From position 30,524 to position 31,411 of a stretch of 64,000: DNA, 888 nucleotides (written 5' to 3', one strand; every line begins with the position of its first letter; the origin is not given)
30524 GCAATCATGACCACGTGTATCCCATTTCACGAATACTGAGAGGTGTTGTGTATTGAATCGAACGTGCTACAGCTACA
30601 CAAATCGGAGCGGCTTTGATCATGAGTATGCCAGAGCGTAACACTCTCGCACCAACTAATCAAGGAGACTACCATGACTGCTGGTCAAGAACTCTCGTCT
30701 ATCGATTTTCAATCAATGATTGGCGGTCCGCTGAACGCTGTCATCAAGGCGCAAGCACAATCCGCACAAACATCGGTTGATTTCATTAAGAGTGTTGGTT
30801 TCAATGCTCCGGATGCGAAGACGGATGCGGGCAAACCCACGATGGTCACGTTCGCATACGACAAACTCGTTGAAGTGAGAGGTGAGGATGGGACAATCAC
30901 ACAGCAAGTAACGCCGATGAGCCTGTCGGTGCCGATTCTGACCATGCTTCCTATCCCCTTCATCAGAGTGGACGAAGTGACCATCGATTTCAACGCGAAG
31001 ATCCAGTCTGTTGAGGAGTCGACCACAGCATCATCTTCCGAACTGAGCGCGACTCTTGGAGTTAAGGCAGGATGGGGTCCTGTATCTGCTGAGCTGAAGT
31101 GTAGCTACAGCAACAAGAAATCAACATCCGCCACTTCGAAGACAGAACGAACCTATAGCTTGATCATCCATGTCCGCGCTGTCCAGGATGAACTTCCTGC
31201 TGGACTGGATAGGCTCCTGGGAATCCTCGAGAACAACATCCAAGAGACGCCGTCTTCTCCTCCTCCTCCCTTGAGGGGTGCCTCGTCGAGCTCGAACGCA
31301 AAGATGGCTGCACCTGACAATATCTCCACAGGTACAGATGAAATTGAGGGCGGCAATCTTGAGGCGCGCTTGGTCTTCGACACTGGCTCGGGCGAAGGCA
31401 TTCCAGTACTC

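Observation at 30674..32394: Paralogous beta-rich proteins A and B define an unfamiliar family with two shared motifs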

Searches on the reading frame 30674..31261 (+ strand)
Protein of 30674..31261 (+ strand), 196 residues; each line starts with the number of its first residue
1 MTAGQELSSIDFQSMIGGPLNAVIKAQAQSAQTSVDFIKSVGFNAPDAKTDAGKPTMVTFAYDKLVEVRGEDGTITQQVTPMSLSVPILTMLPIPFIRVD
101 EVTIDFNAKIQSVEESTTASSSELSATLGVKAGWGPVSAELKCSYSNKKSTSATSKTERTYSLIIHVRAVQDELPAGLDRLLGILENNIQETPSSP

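Call 48: search_dna_similar(query=window:30674-31261:+, collection=plasmids, mode=protein, max_evalue=0.001, max_rows=25)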
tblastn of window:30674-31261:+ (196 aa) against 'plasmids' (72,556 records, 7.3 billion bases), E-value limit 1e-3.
Records with a match: 6; places in all: 6; records where one place covers at least 80% of the query: 5.
Best place of each record, by identity: <60% 6.
By first word of the organism name: Vibrio 2; Fulvitalea 1; Burkholderia 1; Deltaproteobacteria 1; Streptomyces 1.
By predicted mobility (MOB-suite, as given by PLSDB): non-mobilizable 6.
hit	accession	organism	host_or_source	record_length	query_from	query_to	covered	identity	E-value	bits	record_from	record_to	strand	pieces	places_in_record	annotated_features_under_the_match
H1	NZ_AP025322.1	Fulvitalea axinellae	-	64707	3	191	96%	37.1%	5e-19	91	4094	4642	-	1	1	DUF2589 domain-containing protein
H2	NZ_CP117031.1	Vibrio tubiashii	Babylonia areolata,bacterial pure ...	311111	7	189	93%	34.4%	3e-18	89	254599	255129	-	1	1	none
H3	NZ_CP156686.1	Burkholderia stagnalis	Bacterial cells,soils collected in ...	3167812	4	187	94%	31.9%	1e-11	70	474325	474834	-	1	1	none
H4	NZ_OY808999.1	Vibrio sp. 16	-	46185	6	189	94%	31.2%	1e-11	69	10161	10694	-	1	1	none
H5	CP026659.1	Deltaproteobacteria bacterium Smac51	cockroach,pure culture,hindgut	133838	1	186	95%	30.3%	3e-14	77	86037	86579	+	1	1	hypothetical protein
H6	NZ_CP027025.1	Streptomyces sp. WAC00288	Culture,soil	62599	10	95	44%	38.5%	3e-7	57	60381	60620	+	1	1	DUF2589 domain-containing protein | hypothetical protein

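Call 49: search_dna_similar(query=window:30674-31261:+, collection=phages, mode=protein, max_evalue=0.001, max_rows=25)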
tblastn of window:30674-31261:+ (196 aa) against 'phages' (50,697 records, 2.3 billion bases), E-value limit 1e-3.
Records with a match: 1; places in all: 1; records where one place covers at least 80% of the query: 1.
Best place of each record, by identity: <60% 1.
By first word of the organism name: Bacteriophage 1.
By host as written in the record: - 1.
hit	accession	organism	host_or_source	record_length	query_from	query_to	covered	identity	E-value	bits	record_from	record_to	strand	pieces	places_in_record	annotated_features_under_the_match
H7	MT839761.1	Bacteriophage sp.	human fecal samples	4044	3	189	95%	33.8%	1e-19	91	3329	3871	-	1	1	record has no annotation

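Call 50: get_annotated_region(hit=H1, flank=8000)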
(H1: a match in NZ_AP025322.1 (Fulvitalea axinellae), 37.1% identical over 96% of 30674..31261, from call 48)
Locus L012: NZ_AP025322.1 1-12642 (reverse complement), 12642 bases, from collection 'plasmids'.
description: Fulvitalea axinellae strain DSM 100852 plasmid pFA8, complete sequence
organism: Fulvitalea axinellae (NCBI taxid 1182444)
taxonomy: Bacteria; Bacteroidota; Cytophagia; Cytophagales; Persicobacteraceae; Fulvitalea; Fulvitalea axinellae
host: -; source: -; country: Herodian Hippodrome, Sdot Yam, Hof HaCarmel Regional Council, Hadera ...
typing (MOB-suite, as given by PLSDB): non-mobilizable
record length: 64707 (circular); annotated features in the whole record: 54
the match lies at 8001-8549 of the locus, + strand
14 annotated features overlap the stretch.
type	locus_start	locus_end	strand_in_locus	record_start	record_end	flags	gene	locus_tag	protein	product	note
CDS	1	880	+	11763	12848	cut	-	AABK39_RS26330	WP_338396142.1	hypothetical protein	-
CDS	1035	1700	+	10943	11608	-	-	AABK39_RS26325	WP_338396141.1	AAA family ATPase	-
CDS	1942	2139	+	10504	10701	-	-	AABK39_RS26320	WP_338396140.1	helix-turn-helix domain-containing protein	-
CDS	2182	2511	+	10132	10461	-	-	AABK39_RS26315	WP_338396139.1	HipA N-terminal domain-containing protein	-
CDS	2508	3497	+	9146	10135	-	-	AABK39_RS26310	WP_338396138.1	HipA domain-containing protein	-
CDS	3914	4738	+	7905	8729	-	-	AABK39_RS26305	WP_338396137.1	hypothetical protein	-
CDS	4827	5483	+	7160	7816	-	-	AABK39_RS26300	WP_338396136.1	hypothetical protein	-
CDS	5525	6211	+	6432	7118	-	-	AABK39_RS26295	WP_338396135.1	ATP-binding protein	-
CDS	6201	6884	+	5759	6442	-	-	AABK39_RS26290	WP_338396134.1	response regulator transcription factor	GO:0000160 - phosphorelay signal transduction system [Evidence IEA]; GO:0006355 - regulation of DNA-templated ...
CDS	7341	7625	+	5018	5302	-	-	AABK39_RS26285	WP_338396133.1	hypothetical protein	-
CDS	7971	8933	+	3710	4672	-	-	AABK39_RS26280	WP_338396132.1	DUF2589 domain-containing protein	-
CDS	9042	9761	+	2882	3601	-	-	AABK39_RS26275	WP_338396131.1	hypothetical protein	-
CDS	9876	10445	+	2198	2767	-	-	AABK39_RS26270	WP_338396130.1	DUF2589 domain-containing protein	-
CDS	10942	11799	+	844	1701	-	-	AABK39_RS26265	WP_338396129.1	hypothetical protein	-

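Call 51: get_annotated_region(hit=H5, flank=8000)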
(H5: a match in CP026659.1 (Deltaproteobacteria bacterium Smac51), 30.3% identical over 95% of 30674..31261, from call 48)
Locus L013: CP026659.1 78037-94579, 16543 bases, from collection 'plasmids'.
description: Deltaproteobacteria bacterium Smac51 plasmid p_unnamed2, complete sequence
organism: Deltaproteobacteria bacterium Smac51 (NCBI taxid 2946587)
taxonomy: Bacteria; ; Deltaproteobacteria; ; ; ; Deltaproteobacteria bacterium Smac51
host: -; source: cockroach,pure culture,hindgut; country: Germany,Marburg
typing (MOB-suite, as given by PLSDB): non-mobilizable
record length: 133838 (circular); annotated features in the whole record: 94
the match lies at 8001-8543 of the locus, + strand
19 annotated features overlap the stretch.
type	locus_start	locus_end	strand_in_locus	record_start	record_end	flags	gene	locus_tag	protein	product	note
CDS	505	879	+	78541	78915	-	-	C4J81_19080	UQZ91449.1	transcriptional regulator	-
CDS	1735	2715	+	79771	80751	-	-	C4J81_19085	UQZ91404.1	hypothetical protein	-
CDS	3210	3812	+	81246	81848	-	-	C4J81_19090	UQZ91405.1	hypothetical protein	-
CDS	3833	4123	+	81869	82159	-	-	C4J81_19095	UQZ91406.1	hypothetical protein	-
CDS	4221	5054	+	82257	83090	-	-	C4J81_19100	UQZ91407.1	hypothetical protein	-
CDS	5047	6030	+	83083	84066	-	-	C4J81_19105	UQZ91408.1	hypothetical protein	-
CDS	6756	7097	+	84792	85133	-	-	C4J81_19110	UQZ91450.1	hypothetical protein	-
CDS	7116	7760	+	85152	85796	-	-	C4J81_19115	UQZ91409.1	hypothetical protein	-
CDS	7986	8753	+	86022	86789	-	-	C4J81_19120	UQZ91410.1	hypothetical protein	-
CDS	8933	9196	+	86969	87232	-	-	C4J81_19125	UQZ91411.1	hypothetical protein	-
CDS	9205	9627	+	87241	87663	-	-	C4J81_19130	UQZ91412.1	hypothetical protein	-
CDS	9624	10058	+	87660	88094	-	-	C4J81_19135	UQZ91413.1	hypothetical protein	-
CDS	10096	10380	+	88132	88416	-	-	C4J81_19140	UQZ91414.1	hypothetical protein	-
CDS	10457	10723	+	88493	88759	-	-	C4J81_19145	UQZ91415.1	hypothetical protein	-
CDS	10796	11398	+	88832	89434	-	-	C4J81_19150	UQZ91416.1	peptidoglycan-binding protein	-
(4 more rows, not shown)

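Call 76: get_annotated_region(hit=H2, flank=7000)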
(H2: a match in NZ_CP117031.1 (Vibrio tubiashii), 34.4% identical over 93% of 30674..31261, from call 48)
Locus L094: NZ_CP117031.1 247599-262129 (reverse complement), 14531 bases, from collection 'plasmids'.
description: Vibrio tubiashii strain FP17 plasmid pFP31, complete sequence
organism: Vibrio tubiashii (NCBI taxid 29498)
taxonomy: Bacteria; Pseudomonadota; Gammaproteobacteria; Vibrionales; Vibrionaceae; Vibrio; Vibrio tubiashii
host: -; source: Babylonia areolata,bacterial pure culture; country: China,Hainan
typing (MOB-suite, as given by PLSDB): non-mobilizable; mating-pair formation MPF_F
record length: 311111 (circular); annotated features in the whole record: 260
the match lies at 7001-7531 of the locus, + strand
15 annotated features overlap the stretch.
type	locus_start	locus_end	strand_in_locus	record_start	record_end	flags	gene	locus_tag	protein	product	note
CDS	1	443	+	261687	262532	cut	-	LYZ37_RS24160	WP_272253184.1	hypothetical protein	-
CDS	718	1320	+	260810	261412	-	-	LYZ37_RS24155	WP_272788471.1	outer membrane beta-barrel protein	-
CDS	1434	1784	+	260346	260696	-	-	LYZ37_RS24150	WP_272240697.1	hypothetical protein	-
CDS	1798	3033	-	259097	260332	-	-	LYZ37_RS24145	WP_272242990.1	hypothetical protein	-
CDS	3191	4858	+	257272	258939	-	-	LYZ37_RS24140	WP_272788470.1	mechanosensitive ion channel family protein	-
CDS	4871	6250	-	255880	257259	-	-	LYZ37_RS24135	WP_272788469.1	transporter substrate-binding domain-containing protein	-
CDS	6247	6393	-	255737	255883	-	-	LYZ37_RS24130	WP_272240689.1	hypothetical protein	-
CDS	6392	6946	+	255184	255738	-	-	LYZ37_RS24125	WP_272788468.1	DUF2589 domain-containing protein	-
CDS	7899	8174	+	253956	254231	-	-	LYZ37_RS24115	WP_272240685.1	hypothetical protein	-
CDS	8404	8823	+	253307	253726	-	-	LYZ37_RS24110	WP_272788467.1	hypothetical protein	-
CDS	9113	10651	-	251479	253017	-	-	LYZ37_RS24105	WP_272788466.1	peptidoglycan-binding protein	-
CDS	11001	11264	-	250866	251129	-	-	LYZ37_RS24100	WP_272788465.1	hypothetical protein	-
CDS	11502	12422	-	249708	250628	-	-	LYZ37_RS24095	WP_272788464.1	alpha/beta hydrolase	-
CDS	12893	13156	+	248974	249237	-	-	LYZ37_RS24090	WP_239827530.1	hypothetical protein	-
CDS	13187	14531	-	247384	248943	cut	-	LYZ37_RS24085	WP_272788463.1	endonuclease/exonuclease/phosphatase family protein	-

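Call 77: get_annotated_region(hit=H3, flank=7000)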
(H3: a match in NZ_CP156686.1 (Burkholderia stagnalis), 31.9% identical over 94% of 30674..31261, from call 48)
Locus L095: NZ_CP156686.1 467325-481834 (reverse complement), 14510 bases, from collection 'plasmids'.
description: Burkholderia stagnalis strain YJ-2 plasmid plas1, complete sequence
organism: Burkholderia stagnalis (NCBI taxid 1503054)
taxonomy: Bacteria; Pseudomonadota; Betaproteobacteria; Burkholderiales; Burkholderiaceae; Burkholderia; Burkholderia stagnalis
host: -; source: Bacterial cells,soils collected in Guangdong Province, China; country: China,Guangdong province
typing (MOB-suite, as given by PLSDB): non-mobilizable
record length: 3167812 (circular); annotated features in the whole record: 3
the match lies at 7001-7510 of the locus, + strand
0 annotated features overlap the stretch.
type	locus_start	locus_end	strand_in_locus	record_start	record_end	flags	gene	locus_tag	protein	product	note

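Call 89: search_protein_families(library=phrogs, proteins=[L012:7971-8933:+, L012:9042-9761:+, L012:9876-10445:+, L013:7986-8753:+, L013:7116-7760:+, L094:6392-6946:+, L013:9205-9627:+, L013:9624-10058:+, L013:10796-11398:+], max_evalue=0.01)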
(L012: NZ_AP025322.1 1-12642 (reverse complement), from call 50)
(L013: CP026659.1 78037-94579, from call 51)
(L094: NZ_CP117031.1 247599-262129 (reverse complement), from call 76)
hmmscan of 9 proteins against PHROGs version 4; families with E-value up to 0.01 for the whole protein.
L012:7971-8933:+ (320 aa): 0 families

L012:9042-9761:+ (239 aa): 0 families

L012:9876-10445:+ (189 aa): 0 families

L013:7986-8753:+ (255 aa): 0 families

L013:7116-7760:+ (214 aa): 0 families

L094:6392-6946:+ (184 aa): 0 families

L013:9205-9627:+ (140 aa): 0 families

L013:9624-10058:+ (144 aa): 0 families

L013:10796-11398:+ (200 aa): 2 families
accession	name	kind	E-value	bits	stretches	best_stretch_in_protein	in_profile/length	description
phrog_1224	-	head and packaging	1.9e-74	252.5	1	5-199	73-265/438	endolysin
phrog_2860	-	head and packaging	2.6e-59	201.3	1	5-194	2-186/189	endolysin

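Call 90: get_annotated_region(hit=H7, flank=4000)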
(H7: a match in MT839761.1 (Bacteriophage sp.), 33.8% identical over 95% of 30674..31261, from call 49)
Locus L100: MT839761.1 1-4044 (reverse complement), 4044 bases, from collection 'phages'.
description: UNVERIFIED: Bacteriophage sp. clone scaffold_11738 genomic sequence.
organism: Bacteriophage sp. (NCBI taxid 38018)
taxonomy: Viruses
host: -; source: human fecal samples; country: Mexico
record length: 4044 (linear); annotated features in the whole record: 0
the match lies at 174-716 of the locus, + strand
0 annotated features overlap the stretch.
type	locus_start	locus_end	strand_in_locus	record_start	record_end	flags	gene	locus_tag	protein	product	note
